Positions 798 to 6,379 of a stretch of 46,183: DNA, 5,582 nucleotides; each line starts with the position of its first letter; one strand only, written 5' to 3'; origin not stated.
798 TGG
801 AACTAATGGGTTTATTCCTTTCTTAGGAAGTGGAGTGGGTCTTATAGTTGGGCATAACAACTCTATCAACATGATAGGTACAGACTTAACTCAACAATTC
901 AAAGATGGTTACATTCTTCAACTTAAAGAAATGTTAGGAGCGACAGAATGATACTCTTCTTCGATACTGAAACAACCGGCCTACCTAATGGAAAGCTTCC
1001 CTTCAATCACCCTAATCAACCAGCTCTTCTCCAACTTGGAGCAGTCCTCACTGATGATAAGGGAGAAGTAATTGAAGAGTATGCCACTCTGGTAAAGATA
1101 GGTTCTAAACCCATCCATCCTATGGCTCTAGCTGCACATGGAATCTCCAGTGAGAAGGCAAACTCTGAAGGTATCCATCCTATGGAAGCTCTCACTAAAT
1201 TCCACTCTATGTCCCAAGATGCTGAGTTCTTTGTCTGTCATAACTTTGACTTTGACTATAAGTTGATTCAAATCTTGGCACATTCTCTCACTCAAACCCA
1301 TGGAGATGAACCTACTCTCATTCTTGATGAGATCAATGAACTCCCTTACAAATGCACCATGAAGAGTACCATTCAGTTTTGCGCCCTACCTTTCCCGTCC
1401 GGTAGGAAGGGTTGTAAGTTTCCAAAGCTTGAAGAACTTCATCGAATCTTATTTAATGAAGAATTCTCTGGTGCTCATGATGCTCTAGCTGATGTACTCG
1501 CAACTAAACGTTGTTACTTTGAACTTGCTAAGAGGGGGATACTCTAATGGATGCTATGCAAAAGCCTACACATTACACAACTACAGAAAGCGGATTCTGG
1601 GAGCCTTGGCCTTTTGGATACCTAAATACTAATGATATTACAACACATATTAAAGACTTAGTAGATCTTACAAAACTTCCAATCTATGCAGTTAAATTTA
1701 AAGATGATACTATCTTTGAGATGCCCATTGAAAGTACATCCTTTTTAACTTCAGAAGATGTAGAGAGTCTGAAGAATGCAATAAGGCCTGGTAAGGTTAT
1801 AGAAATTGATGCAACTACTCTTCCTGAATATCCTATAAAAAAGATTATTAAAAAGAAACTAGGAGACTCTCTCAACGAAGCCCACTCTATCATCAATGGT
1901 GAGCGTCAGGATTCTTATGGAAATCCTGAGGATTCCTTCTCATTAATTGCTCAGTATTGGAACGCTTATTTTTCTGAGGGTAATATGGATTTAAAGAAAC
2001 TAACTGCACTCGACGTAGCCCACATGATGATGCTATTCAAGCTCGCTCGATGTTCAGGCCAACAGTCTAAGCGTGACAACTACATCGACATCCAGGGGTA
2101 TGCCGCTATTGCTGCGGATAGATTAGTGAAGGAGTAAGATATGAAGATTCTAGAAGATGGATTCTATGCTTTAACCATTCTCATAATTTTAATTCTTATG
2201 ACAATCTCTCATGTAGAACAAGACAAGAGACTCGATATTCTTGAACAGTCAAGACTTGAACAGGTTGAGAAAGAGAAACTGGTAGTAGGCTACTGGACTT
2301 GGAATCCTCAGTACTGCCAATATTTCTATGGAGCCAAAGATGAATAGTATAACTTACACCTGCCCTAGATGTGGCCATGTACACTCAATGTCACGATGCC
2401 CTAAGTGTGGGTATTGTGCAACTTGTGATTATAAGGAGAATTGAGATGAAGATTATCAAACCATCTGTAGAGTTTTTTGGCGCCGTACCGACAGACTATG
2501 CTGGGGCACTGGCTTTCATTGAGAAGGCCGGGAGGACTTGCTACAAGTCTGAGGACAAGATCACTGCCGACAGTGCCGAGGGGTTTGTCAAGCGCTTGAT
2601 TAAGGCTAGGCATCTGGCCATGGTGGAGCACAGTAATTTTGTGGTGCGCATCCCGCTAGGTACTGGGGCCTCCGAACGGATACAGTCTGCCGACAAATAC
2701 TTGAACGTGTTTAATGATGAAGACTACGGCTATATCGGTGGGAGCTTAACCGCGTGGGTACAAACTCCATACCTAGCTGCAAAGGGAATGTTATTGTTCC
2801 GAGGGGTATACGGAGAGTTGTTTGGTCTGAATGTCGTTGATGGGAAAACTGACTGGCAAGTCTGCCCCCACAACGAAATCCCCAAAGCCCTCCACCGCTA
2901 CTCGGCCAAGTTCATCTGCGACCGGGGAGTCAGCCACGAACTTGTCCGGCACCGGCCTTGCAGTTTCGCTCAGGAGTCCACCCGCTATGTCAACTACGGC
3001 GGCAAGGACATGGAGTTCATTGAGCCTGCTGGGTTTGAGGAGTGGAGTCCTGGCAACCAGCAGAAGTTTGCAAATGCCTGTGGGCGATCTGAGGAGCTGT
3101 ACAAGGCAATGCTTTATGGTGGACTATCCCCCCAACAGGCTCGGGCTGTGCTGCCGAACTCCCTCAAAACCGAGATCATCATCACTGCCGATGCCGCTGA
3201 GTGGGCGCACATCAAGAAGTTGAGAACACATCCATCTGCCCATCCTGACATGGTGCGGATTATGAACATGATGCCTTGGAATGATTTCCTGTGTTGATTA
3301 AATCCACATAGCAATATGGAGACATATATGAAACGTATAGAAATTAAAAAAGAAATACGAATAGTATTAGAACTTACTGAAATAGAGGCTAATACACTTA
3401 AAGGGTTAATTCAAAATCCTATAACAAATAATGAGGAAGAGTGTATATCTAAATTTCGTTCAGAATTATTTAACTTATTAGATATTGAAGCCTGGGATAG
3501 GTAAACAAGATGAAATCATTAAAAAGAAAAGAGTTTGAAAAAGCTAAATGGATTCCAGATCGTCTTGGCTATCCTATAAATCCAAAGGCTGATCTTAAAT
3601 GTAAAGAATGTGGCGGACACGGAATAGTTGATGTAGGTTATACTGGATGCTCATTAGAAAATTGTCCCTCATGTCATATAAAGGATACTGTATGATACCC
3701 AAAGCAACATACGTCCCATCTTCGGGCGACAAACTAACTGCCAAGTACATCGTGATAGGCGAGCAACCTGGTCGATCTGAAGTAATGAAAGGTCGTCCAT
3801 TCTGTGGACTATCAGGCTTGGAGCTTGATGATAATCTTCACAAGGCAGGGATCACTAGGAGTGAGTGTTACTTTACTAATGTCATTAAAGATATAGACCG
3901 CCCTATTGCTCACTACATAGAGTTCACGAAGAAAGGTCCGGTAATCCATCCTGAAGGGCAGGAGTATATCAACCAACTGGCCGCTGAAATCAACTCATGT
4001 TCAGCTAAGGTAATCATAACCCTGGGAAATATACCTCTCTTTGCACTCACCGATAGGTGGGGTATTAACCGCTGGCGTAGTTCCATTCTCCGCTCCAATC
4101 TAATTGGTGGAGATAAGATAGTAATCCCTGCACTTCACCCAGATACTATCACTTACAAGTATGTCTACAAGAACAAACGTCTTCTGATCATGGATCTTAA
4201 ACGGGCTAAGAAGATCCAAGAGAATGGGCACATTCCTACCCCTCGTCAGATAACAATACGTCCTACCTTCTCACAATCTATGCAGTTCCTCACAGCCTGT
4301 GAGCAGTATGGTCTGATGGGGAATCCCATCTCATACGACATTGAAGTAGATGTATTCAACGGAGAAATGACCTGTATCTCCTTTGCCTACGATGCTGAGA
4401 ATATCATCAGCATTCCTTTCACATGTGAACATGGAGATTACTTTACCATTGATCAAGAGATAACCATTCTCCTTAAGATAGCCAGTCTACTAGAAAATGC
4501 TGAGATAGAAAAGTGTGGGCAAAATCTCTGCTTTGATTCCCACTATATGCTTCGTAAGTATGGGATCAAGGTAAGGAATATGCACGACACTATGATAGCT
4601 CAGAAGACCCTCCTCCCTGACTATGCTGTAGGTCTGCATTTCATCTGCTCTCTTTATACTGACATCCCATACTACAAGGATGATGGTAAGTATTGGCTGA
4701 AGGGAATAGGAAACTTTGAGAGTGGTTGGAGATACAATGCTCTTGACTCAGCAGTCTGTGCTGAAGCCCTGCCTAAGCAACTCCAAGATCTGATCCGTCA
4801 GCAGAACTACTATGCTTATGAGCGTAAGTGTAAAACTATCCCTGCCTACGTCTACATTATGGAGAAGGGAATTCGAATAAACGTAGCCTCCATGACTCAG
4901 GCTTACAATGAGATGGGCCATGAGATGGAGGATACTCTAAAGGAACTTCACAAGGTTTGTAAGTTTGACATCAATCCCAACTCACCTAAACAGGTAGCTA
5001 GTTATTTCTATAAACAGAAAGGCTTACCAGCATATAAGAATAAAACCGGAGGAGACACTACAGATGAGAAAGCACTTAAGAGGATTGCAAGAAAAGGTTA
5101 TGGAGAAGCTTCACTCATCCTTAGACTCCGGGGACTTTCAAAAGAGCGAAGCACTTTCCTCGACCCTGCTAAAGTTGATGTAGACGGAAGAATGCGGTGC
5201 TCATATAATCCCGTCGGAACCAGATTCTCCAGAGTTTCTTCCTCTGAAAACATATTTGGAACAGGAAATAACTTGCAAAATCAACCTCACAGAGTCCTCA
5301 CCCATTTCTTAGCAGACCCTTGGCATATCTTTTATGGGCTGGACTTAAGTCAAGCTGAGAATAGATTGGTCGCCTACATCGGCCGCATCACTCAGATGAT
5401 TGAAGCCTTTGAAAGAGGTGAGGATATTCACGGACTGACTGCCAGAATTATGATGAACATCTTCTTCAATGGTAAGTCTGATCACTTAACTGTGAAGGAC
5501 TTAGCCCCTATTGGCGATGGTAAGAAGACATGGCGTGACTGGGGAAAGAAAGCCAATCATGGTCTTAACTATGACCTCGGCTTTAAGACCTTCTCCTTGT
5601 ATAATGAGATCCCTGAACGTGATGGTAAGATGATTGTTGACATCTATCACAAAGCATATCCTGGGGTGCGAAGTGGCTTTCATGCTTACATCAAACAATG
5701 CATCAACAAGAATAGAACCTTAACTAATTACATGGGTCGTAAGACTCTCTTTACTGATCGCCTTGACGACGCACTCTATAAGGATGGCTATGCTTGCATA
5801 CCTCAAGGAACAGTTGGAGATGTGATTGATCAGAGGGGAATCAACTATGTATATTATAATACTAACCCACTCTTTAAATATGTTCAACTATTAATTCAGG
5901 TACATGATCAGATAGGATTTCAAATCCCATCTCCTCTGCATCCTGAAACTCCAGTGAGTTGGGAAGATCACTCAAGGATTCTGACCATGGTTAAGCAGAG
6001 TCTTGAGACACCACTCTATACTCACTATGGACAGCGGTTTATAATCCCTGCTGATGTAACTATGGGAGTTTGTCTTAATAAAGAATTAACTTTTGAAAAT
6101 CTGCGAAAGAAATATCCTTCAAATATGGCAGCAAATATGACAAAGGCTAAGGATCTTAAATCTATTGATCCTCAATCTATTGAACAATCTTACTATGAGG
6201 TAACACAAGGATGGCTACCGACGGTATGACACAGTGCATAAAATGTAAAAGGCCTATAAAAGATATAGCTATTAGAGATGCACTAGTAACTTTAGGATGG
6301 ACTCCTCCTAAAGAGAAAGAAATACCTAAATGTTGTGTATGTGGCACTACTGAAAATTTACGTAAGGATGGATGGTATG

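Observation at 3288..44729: Nine copies of a 25-bp imperfect-dyad motif with an invariant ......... core, all intergenic and all oriented with local transcription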

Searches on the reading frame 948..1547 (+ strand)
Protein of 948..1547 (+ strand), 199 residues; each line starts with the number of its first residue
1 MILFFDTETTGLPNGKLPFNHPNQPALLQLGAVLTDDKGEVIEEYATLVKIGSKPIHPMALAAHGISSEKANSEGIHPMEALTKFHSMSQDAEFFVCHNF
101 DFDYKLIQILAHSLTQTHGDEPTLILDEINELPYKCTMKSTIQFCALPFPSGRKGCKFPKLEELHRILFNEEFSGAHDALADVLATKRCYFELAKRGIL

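Call 21: search_protein_families(library=pfam, proteins=[window:948-1547:+], max_evalue=0.01)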
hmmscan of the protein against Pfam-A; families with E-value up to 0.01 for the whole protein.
window:948-1547:+ (199 aa): 1 family
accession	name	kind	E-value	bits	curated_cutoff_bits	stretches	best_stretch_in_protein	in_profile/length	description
PF00929.31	RNase_T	-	7.3e-10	40.1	24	1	3-188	1-162/164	Exonuclease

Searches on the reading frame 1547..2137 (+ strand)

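Call 21: search_protein_families(library=pfam, proteins=[window:1547-2137:+], max_evalue=0.01)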
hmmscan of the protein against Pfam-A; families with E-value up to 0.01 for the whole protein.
window:1547-2137:+ (196 aa): 1 family
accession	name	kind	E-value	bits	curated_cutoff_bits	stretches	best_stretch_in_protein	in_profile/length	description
PF19905.4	DUF6378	-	8.3e-29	100.1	27.1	1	109-191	3-79/81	Domain of unknown function (DUF6378)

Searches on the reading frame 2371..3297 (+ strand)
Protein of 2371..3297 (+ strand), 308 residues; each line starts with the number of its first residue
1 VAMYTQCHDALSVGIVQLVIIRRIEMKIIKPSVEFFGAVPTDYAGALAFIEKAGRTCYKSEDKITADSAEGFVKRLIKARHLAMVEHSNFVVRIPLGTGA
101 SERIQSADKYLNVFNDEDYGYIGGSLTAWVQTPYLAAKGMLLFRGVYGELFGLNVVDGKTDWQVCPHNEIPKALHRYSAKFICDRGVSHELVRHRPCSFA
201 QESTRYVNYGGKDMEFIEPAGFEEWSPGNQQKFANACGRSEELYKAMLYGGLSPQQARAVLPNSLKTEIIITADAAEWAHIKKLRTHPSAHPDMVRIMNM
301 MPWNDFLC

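Call 21: search_protein_families(library=pfam, proteins=[window:2371-3297:+], max_evalue=0.01)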
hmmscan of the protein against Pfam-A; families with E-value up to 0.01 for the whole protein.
window:2371-3297:+ (308 aa): 1 family
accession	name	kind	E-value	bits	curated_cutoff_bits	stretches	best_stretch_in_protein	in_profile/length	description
PF02511.20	Thy1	-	2.9e-35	122.2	24.8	2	182-301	64-181/191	Thymidylate synthase complementing protein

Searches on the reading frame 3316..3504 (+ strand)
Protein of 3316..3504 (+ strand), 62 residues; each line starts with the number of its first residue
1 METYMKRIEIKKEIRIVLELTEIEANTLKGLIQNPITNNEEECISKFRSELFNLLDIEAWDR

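Call 31: search_protein_families(library=pfam, proteins=[window:3316-3504:+], max_evalue=0.05)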
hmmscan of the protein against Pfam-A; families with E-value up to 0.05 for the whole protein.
window:3316-3504:+ (62 aa): 0 families

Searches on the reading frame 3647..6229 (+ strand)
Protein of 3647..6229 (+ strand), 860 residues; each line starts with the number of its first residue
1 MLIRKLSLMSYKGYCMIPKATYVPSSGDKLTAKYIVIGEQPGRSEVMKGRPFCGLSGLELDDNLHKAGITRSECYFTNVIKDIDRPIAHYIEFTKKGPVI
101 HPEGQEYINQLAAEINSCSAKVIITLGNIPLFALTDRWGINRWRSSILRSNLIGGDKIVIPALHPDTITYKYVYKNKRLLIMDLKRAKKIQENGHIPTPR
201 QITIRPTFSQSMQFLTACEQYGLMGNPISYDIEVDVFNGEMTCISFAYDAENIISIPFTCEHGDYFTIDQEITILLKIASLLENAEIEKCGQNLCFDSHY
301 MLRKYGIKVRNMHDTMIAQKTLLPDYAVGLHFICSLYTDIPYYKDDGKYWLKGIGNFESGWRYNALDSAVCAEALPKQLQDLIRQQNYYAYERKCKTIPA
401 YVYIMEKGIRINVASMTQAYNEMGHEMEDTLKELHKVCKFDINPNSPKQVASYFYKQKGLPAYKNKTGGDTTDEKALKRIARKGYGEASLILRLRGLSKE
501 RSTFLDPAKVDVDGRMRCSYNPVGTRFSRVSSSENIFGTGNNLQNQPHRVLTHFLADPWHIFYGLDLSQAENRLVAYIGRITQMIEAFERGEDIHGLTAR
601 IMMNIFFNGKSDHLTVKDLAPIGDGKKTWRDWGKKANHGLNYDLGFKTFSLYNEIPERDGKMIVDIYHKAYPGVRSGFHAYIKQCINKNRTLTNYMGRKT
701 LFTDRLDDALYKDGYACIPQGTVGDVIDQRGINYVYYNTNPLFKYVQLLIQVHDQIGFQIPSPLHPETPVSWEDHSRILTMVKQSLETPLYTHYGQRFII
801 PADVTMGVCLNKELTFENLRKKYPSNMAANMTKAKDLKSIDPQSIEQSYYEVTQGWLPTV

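Call 21: search_protein_families(library=pfam, proteins=[window:3647-6229:+], max_evalue=0.01)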
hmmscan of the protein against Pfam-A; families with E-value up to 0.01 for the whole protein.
window:3647-6229:+ (860 aa): 3 families
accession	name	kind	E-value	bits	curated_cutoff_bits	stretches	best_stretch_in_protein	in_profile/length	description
PF00476.26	DNA_pol_A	-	2.4e-37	129.2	34.3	1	416-763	4-344/381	DNA polymerase family A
PF03167.25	UDG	-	2.6e-15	57.2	24.3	1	25-176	2-129/141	Uracil DNA glycosylase superfamily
PF01612.26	DNA_pol_A_exo1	-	1.7e-13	51.2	23.6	1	210-379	6-168/173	3'-5' exonuclease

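Call 55: search_dna_similar(query=window:3647-6229:+, collection=phages, mode=protein, max_rows=25)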
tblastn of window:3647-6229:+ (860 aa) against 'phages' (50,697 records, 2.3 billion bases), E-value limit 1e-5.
Records with a match: 1350; places in all: 1351; records where one place covers at least 80% of the query: 41.
Best place of each record, by identity: <60% 1350.
By first word of the organism name: Mycobacterium 645; Microbacterium 102; Gordonia 100; Vibrio 94; Arthrobacter 58; Salmonella 46; Clostridium 46; Rhodococcus 43; Bacillus 41; Pseudomonas 20; and 39 more.
By host as written in the record: Mycobacterium smegmatis mc2 155 463; Mycobacterium smegmatis mc#155 84; - 74; Microbacterium foliorum NRRL B-24224 61; Gordonia terrae 3612 44; Rhodococcus erythropolis RIA 643 37; Mycobacterium smegmatis mc2155 36; Vibrio harveyi BAA-1116 36; and 180 more.
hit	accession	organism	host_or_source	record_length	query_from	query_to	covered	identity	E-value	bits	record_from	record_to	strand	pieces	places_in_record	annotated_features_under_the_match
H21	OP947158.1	Desulfofustis phage LS06-2018-MD01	-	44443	17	827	94%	43.5%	0e+0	626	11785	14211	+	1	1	DNA polymerase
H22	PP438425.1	Microcystis phage Mel-JY34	Microcystis elabens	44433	30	834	94%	27.7%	2e-77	281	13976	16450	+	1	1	DNA polymerase | DUF3987 family protein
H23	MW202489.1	Bacteriophage sp.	Manatee Spring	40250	32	764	85%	29.4%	2e-83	299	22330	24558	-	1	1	DNA polymerase | hypothetical protein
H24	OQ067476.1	Caulobacter phage Kuura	Caulobacter sp.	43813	26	761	84%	27.4%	1e-24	230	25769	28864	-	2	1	DNA polymerase | hypothetical protein (x3)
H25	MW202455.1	Caudoviricetes sp.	Manatee Spring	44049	32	698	78%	25.9%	8e-36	153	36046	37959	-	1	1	DNA polymerase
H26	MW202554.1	Caudoviricetes sp.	Manatee Spring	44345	32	765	82%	23.9%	5e-11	142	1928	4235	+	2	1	DNA polymerase (x2)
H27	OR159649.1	Gordonia phage Jamzy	Gordonia rubripertincta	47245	89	807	84%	23.1%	1e-18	98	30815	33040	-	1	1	48: DNA polymerase I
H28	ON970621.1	Gordonia phage Button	Gordonia rubripertincta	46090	89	807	84%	23.1%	4e-18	96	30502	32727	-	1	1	46: DNA polymerase I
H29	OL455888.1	Gordonia phage GiKK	Gordonia rubripertincta NRRL B-16540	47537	89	807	84%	23.0%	2e-18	97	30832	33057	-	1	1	48: DNA polymerase I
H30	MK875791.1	Gordonia phage Yakult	Gordonia terrae 3612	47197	89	807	84%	22.9%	5e-18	96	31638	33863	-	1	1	46: DNA polymerase I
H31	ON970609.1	Gordonia phage Hexbug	Gordonia rubripertincta NRRL B-16540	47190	108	851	87%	22.0%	3e-19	100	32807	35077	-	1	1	51: DNA polymerase I | 50: hypothetical protein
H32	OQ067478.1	Polaromonas phage Tiera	Polaromonas sp.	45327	108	807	81%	23.4%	3e-19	100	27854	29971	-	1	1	DNA polymerase I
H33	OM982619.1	Pseudomonas phage Almagne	Pseudomonas syringae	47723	32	698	78%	24.3%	3e-15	87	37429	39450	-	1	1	DNA polymerase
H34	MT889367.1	Gordonia phage Orla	Gordonia rubripertincta NRRL B-16540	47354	108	807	81%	22.7%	3e-19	100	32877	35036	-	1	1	51: DNA polymerase I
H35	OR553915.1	Gordonia phage Nodigi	Gordonia rubripertincta NRRL B-16540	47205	108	807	81%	22.6%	1e-19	100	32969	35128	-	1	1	51: DNA polymerase I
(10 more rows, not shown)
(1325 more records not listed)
